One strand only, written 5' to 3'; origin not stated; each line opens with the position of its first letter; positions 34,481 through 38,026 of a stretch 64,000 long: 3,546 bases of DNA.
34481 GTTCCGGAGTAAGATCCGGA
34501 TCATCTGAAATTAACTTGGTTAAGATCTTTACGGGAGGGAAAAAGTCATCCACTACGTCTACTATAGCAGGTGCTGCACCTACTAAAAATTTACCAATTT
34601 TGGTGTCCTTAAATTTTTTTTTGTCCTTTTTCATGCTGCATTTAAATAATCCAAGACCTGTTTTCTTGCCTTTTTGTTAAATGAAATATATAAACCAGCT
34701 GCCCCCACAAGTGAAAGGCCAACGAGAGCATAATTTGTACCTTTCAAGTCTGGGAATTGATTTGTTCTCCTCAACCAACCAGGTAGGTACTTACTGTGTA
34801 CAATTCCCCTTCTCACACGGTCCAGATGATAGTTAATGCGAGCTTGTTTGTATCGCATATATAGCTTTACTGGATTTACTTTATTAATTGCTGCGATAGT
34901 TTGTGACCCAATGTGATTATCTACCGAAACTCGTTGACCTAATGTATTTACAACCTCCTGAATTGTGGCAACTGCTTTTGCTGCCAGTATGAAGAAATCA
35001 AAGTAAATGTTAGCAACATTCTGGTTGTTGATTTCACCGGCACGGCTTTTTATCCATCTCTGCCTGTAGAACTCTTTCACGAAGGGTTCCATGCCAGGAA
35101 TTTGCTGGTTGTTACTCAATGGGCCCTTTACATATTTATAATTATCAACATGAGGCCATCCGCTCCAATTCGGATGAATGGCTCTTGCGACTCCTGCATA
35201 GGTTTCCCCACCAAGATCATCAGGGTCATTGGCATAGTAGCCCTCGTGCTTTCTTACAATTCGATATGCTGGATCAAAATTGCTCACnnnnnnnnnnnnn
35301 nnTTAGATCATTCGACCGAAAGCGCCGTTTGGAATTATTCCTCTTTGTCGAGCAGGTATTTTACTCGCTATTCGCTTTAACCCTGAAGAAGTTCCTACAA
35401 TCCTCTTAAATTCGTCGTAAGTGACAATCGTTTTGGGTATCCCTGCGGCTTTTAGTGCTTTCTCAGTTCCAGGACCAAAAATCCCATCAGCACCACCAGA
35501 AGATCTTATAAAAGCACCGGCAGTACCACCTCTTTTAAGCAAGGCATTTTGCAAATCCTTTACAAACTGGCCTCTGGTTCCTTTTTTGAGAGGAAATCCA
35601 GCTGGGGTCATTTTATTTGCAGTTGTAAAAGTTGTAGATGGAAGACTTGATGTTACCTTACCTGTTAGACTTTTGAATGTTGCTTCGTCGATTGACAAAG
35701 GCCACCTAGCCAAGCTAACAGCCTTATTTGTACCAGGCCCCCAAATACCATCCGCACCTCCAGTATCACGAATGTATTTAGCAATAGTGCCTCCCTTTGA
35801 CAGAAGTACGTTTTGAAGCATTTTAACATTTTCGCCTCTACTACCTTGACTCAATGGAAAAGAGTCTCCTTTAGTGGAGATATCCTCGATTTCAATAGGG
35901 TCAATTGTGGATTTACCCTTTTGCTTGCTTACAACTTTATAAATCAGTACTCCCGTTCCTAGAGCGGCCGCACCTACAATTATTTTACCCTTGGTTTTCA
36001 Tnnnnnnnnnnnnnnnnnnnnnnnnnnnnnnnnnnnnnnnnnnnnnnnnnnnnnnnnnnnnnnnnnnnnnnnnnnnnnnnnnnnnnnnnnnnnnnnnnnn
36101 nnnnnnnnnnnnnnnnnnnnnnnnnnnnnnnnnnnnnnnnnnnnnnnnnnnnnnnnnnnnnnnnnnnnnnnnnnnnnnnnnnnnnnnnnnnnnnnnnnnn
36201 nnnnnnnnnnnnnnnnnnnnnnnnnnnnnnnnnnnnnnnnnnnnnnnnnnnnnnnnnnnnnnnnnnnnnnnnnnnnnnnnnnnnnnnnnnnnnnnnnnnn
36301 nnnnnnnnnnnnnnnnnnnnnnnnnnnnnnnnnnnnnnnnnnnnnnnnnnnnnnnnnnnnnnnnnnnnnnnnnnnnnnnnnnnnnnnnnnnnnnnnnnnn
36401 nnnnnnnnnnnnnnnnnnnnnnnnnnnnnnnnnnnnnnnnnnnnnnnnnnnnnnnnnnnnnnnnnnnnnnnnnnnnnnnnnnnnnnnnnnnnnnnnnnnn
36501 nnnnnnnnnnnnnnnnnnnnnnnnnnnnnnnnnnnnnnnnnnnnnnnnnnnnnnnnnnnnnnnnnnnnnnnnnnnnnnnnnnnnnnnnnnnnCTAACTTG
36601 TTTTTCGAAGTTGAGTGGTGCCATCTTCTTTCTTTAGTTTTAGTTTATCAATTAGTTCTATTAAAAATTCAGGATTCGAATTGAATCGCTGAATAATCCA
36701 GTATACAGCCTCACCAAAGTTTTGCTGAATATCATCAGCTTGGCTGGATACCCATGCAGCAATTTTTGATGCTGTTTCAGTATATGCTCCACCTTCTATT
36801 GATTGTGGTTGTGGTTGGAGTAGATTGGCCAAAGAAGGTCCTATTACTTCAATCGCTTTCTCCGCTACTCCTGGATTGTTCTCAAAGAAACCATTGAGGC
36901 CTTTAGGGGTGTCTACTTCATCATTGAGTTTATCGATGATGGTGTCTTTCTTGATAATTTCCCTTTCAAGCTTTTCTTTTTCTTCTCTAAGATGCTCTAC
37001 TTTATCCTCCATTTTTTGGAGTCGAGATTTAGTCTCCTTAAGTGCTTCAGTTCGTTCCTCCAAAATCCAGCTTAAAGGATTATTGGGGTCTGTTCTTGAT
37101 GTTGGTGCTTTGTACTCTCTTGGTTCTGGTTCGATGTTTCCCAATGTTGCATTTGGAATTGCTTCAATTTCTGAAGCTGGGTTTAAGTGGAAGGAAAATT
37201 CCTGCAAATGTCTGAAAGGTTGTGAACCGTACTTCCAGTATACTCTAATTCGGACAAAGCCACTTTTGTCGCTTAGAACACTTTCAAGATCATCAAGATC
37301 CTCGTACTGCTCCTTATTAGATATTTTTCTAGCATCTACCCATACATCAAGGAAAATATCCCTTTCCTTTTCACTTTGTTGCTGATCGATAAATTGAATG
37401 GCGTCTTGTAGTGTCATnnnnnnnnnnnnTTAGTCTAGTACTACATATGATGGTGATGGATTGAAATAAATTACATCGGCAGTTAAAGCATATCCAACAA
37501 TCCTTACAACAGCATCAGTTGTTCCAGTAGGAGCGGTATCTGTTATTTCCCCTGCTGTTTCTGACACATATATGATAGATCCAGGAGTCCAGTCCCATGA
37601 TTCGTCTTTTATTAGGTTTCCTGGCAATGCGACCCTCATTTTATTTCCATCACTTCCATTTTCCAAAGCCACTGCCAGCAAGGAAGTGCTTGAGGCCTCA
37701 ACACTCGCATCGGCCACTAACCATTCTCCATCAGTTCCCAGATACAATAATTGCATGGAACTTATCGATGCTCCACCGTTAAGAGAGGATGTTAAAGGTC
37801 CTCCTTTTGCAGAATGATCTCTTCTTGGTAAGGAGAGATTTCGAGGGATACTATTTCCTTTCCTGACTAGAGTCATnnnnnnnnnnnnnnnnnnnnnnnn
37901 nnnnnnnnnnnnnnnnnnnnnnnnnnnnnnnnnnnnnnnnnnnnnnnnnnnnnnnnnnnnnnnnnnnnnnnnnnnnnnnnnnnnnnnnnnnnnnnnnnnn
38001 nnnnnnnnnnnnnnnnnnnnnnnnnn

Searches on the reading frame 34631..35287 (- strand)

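Call 29: search_protein_families(library=pfam, proteins=[window:34631-35287:-], max_evalue=0.001)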
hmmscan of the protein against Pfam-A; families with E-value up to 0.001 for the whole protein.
window:34631-35287:- (218 aa): 2 families
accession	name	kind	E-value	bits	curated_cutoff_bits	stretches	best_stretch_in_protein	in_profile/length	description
PF05838.17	Glyco_hydro_108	-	7.4e-14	52.5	21.2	1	10-100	3-82/85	Glycosyl hydrolase 108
PF09374.15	PG_binding_3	-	2.7e-11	44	24.6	1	105-175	2-75/76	Predicted Peptidoglycan domain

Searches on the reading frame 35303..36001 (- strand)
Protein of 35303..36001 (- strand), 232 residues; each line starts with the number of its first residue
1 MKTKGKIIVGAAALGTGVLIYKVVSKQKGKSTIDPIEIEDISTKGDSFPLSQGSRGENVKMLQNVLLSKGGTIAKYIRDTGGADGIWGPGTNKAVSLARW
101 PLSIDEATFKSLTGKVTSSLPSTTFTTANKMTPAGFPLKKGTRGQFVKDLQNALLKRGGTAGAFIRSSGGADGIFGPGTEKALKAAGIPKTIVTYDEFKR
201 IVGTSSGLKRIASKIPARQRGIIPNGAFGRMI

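Call 29: search_protein_families(library=pfam, proteins=[window:35303-36001:-], max_evalue=0.001)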
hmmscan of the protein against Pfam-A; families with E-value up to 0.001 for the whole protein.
window:35303-36001:- (232 aa): 2 families
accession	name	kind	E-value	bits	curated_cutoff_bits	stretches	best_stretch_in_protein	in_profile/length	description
PF01471.23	PG_binding_1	-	1.5e-09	38.3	23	1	143-185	1-36/57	Putative peptidoglycan binding domain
PF09374.15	PG_binding_3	-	0.00088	19.8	24.6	0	59-100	3-33/76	Predicted Peptidoglycan domain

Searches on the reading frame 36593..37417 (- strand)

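Call 29: search_protein_families(library=pfam, proteins=[window:36593-37417:-], max_evalue=0.001)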
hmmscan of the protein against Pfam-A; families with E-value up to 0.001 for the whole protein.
window:36593-37417:- (274 aa): 1 family
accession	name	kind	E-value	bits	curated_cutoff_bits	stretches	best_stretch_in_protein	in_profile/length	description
PF01519.22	DUF16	-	0.00043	21.2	40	0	127-195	30-91/104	Protein of unknown function DUF16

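Call 52: search_protein_families(library=phrogs, proteins=[window:36593-37417:-], max_evalue=0.001)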
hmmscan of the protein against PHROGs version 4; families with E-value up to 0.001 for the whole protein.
window:36593-37417:- (274 aa): 0 families

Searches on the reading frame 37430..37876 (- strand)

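Call 29: search_protein_families(library=pfam, proteins=[window:37430-37876:-], max_evalue=0.001)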
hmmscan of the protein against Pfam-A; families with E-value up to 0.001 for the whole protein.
window:37430-37876:- (148 aa): 1 family
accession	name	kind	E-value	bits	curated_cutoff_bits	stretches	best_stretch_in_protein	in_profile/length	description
PF09956.15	Phage_cement_2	-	0.00018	22.3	24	1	57-133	27-91/103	Phage cement protein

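Call 52: search_protein_families(library=phrogs, proteins=[window:37430-37876:-], max_evalue=0.001)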
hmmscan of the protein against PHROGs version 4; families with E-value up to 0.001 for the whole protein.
window:37430-37876:- (148 aa): 2 families
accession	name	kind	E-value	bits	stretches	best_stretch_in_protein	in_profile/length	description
phrog_4368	-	unknown function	2.6e-09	36.7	1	21-146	118-238/840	-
phrog_12121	-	unknown function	6.3e-05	24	1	90-139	109-156/165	-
